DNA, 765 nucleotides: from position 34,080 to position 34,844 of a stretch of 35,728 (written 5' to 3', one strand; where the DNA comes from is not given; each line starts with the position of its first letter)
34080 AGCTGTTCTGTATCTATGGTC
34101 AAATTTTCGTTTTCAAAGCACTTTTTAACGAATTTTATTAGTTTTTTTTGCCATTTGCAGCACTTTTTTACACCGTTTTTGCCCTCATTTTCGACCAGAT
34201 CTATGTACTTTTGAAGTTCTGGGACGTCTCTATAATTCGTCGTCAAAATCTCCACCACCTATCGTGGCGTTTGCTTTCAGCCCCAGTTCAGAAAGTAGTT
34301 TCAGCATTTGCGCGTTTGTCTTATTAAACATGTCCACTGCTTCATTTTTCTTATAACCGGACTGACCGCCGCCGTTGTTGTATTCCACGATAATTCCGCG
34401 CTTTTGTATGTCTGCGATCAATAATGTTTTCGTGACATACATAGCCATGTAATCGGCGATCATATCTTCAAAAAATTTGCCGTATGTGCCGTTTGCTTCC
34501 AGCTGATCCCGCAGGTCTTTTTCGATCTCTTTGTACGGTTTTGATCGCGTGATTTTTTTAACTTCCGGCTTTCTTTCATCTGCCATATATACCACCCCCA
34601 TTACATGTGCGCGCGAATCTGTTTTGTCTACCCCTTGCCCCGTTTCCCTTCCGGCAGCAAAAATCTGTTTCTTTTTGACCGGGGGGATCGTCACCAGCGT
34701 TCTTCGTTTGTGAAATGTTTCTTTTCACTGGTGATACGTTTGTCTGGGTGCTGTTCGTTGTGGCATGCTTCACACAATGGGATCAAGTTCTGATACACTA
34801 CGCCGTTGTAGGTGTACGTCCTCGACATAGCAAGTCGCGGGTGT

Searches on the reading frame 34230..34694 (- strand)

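Call 26: search_protein_families(library=pfam, proteins=[window:34230-34694:-], max_evalue=0.01)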
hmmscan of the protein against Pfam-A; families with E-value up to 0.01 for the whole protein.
window:34230-34694:- (154 aa): 1 family
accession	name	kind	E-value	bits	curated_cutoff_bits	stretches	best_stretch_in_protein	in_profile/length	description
PF05119.17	Terminase_4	-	1.1e-10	42.3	24.7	1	60-140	7-84/98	Phage terminase, small subunit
